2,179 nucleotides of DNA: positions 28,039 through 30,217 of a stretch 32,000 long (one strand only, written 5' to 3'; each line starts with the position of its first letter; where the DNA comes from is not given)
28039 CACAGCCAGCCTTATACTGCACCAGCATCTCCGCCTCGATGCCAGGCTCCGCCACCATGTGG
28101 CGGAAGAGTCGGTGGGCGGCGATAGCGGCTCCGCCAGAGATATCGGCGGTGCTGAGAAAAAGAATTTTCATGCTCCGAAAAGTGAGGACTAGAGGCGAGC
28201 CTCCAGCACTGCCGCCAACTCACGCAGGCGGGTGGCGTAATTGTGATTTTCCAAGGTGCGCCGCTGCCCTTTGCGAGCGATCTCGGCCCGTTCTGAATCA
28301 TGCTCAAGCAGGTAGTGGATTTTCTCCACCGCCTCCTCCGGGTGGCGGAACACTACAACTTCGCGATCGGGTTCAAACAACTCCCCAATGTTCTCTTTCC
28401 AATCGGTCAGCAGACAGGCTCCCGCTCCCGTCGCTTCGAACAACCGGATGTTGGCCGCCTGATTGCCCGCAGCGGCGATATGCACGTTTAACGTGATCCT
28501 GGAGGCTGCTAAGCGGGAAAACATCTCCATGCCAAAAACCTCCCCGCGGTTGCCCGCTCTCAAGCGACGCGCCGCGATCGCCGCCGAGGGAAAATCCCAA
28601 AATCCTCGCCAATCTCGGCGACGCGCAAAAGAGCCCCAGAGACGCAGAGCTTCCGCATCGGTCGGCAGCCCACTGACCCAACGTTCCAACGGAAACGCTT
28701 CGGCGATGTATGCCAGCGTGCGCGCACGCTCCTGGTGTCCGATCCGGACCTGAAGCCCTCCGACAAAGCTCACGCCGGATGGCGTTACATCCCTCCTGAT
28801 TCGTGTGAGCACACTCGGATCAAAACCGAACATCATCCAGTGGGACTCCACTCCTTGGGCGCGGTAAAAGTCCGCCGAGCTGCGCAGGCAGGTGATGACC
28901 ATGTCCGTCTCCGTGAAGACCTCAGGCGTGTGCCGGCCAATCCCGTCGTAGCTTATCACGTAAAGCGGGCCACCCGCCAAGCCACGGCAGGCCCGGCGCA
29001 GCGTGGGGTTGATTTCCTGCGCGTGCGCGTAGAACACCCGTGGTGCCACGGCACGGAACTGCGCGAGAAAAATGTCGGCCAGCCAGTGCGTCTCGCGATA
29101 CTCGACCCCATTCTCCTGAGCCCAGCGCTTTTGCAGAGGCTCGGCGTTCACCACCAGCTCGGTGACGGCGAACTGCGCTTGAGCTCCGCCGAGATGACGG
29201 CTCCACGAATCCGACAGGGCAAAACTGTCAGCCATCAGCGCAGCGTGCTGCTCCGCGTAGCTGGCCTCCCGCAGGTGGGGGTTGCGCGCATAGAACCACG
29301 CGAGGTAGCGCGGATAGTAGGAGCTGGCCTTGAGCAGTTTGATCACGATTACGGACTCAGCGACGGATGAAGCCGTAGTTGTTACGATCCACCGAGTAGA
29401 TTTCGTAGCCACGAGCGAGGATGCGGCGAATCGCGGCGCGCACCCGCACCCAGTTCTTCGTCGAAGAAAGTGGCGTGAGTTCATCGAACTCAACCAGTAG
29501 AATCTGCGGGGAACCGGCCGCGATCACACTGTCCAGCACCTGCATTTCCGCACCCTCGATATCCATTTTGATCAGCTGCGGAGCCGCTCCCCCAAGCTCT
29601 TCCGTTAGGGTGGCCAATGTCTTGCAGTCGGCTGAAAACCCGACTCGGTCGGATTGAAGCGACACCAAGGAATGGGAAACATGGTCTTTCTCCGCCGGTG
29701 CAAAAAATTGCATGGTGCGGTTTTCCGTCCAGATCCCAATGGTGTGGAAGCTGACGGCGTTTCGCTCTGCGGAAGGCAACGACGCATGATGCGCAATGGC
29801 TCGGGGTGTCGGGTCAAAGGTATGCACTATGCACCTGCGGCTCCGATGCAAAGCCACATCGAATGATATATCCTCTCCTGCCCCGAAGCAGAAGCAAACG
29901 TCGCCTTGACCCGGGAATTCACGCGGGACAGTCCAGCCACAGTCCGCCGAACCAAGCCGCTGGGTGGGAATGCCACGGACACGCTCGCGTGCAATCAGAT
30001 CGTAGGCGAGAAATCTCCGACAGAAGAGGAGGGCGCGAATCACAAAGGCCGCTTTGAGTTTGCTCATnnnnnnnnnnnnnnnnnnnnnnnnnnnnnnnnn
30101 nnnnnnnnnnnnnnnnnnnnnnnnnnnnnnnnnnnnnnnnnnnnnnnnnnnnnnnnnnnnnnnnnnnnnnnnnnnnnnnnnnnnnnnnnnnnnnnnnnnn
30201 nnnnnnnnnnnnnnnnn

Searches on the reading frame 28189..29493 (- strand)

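Call 92: search_protein_families(library=pfam, proteins=[window:28189-29493:-], max_evalue=0.0001)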
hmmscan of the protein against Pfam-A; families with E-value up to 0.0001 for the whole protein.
window:28189-29493:- (434 aa): 1 family
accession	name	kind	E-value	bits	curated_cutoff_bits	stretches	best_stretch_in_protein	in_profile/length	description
PF13524.12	Glyco_trans_1_2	-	5.3e-34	117.7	25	1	282-427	16-143/144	Glycosyl transferase-like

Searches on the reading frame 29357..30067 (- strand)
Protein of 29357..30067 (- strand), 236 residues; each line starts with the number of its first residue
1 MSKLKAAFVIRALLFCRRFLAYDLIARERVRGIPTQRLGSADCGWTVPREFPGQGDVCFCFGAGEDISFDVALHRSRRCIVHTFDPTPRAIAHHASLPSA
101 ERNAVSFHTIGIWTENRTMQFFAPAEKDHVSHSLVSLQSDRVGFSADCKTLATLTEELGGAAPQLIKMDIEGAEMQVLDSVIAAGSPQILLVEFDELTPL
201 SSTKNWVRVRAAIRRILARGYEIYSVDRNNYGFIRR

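Call 92: search_protein_families(library=pfam, proteins=[window:29357-30067:-], max_evalue=0.0001)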
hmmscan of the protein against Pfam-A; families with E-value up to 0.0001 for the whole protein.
window:29357-30067:- (236 aa): 1 family
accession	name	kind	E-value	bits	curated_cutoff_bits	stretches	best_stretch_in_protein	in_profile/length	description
PF05050.19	Methyltransf_21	-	2.3e-10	41.3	22.7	1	74-197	19-151/173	Methyltransferase FkbM domain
